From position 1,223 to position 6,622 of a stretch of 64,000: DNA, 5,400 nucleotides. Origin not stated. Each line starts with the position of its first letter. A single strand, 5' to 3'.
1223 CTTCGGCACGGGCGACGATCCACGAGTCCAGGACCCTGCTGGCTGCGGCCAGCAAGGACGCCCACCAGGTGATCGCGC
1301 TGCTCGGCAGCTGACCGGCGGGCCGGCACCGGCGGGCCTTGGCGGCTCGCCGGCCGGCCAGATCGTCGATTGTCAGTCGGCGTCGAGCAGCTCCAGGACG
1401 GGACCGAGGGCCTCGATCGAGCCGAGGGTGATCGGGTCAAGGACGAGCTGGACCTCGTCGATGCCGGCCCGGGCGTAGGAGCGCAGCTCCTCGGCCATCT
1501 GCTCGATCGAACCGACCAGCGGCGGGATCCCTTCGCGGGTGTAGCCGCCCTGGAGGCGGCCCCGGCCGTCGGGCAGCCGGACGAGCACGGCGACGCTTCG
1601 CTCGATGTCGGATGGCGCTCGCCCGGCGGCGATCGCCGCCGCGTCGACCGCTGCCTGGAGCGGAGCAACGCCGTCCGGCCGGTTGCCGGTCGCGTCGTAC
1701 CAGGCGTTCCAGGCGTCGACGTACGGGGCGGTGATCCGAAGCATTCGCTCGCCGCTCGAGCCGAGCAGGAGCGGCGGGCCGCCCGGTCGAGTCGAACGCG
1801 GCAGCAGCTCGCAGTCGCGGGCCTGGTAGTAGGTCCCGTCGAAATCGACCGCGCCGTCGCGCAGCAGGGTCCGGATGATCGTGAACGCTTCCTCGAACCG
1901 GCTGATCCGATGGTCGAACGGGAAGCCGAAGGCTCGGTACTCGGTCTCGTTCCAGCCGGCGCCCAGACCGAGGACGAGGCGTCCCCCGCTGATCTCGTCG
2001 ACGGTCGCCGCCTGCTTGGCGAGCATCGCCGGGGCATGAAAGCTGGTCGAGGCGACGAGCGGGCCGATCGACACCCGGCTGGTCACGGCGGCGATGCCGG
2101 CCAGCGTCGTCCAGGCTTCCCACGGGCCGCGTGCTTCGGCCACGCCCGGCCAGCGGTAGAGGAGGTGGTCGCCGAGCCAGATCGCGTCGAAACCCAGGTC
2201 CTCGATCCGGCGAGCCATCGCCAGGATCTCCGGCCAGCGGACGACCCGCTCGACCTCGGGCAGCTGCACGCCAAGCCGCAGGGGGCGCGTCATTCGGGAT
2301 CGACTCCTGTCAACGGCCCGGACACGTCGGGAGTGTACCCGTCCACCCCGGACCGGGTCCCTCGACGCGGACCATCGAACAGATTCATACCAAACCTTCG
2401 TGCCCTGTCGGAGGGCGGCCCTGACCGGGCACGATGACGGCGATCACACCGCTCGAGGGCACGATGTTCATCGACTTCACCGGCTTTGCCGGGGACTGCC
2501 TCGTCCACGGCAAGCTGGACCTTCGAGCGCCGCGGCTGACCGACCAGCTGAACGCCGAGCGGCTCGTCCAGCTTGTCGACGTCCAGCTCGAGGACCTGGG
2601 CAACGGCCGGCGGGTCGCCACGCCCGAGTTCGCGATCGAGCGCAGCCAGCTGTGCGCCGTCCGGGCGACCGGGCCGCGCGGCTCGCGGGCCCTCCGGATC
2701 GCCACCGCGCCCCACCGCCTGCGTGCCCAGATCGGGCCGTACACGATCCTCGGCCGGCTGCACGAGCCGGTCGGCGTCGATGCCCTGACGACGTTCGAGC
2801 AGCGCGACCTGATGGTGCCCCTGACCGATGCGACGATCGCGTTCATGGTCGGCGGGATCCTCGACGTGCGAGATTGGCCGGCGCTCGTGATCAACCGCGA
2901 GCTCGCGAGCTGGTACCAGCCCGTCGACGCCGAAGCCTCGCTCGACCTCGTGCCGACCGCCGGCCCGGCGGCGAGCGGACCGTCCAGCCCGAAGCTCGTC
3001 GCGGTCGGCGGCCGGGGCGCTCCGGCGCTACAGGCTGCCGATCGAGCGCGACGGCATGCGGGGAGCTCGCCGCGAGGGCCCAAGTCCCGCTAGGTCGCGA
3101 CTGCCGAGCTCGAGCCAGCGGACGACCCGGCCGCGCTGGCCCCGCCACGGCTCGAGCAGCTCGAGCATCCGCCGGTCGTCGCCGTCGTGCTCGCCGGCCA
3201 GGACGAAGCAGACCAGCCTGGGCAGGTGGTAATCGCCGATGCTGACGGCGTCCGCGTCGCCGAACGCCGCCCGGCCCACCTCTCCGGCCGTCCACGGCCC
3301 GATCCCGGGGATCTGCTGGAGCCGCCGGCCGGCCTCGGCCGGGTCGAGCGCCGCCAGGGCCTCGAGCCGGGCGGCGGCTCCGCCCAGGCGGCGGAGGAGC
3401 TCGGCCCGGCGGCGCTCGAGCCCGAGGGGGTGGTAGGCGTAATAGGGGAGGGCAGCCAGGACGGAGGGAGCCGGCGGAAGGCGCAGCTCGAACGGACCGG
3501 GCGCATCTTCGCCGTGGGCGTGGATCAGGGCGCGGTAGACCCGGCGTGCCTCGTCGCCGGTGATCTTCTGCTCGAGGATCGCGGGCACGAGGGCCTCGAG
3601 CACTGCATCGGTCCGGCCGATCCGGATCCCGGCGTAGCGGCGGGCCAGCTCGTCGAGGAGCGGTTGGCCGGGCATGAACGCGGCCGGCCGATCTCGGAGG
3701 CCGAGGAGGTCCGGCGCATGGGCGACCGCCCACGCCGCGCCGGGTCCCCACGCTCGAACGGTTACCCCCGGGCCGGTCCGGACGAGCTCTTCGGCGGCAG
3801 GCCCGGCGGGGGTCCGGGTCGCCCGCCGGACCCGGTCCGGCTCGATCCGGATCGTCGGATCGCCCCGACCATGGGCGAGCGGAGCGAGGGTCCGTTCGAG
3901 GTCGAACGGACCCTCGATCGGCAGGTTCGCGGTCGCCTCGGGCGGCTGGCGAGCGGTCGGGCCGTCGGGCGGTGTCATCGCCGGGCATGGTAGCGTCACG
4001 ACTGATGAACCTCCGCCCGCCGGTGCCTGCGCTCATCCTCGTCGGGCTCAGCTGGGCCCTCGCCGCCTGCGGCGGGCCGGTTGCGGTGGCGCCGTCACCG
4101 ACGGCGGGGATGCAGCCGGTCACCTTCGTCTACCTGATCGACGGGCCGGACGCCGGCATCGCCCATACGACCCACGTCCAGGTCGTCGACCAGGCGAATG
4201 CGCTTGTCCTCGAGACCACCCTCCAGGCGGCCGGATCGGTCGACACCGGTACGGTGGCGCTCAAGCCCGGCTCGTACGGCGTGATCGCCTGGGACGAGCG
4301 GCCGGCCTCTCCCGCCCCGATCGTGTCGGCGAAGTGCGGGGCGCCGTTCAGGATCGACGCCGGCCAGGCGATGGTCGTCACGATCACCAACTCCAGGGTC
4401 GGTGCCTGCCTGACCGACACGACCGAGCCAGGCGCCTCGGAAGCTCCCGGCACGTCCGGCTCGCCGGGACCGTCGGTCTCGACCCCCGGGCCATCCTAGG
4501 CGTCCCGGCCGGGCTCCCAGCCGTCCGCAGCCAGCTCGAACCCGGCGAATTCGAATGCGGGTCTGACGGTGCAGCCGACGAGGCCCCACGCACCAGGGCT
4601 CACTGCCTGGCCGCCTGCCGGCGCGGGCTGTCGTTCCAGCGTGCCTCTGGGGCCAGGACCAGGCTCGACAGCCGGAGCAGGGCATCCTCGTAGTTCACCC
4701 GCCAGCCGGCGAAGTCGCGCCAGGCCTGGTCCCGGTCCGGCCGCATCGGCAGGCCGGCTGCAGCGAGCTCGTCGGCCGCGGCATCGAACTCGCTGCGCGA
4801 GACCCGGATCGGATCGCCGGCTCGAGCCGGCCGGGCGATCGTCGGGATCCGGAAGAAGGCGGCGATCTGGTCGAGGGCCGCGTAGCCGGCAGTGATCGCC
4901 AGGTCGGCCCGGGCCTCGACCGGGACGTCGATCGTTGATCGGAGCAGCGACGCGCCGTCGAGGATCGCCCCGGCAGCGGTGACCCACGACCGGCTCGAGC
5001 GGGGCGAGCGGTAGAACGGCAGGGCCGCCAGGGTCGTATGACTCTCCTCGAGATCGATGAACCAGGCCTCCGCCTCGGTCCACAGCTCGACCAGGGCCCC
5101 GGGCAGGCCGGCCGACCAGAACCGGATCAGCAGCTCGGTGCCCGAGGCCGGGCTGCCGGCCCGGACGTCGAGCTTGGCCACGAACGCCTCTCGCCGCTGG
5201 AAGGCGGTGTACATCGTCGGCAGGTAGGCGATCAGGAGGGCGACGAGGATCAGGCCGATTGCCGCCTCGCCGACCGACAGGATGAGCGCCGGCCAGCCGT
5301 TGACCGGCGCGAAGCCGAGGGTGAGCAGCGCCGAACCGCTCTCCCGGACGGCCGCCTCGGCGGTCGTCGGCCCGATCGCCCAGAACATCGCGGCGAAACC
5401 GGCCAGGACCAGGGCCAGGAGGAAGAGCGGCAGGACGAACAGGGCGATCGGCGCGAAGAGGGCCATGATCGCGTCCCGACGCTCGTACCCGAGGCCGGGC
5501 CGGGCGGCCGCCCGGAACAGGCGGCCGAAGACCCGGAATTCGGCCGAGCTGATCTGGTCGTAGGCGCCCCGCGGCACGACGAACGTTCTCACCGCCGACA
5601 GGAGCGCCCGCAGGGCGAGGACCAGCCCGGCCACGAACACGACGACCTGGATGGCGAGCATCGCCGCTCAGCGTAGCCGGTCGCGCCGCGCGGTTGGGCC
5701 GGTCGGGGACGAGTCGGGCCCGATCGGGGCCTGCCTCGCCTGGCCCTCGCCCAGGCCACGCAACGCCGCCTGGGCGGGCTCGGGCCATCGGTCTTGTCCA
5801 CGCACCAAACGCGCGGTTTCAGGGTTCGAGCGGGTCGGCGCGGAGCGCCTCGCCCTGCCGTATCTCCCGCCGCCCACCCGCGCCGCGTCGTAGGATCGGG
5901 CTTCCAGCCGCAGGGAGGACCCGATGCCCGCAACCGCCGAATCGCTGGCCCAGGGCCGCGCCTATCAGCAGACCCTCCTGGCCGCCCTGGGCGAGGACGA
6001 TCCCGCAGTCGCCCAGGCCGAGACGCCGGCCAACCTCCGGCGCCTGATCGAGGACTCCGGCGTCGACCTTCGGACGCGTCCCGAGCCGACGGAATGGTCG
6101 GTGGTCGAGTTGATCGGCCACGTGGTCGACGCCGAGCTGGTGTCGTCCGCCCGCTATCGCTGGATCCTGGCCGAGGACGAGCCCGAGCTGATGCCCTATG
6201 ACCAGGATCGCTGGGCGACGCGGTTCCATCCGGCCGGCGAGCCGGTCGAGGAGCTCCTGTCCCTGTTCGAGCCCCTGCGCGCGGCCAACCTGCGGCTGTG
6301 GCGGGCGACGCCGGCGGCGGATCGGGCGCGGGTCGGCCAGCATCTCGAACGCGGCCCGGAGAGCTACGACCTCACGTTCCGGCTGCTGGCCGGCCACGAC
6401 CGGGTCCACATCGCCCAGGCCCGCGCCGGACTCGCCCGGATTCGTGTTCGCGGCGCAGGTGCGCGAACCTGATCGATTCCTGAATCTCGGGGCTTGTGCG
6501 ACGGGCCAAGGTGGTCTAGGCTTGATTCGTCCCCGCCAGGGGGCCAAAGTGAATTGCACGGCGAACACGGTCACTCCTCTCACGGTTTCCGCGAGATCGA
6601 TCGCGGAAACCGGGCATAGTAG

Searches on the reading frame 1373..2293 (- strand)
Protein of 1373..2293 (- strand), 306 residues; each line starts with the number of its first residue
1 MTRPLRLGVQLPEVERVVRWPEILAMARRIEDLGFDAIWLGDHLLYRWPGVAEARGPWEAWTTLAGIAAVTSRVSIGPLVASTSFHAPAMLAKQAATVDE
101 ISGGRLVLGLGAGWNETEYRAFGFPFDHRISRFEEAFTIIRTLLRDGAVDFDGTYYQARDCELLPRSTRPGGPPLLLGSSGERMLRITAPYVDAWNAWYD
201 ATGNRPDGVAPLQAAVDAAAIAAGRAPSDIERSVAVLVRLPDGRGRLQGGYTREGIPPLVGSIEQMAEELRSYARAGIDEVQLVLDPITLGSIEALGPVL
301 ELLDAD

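Call 53: search_protein_families(library=pfam, proteins=[window:1373-2293:-], max_evalue=0.000001)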
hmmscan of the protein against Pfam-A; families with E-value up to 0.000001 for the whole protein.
window:1373-2293:- (306 aa): 1 family
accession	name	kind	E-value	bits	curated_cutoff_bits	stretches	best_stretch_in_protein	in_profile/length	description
PF00296.26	Bac_luciferase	-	5.9e-51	174.1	27.9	1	18-238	20-228/314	Luciferase-like monooxygenase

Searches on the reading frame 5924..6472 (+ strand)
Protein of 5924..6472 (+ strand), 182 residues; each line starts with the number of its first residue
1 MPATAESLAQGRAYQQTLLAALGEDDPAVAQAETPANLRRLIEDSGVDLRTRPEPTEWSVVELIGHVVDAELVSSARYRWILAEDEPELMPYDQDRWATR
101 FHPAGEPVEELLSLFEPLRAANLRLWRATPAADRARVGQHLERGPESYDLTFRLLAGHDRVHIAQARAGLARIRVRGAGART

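Call 53: search_protein_families(library=pfam, proteins=[window:5924-6472:+], max_evalue=0.000001)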
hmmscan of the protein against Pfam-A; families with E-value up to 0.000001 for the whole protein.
window:5924-6472:+ (182 aa): 1 family
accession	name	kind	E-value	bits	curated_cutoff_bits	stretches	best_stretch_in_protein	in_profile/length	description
PF12867.12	DinB_2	-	2.3e-12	47.9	24.8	1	34-166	5-128/128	DinB superfamily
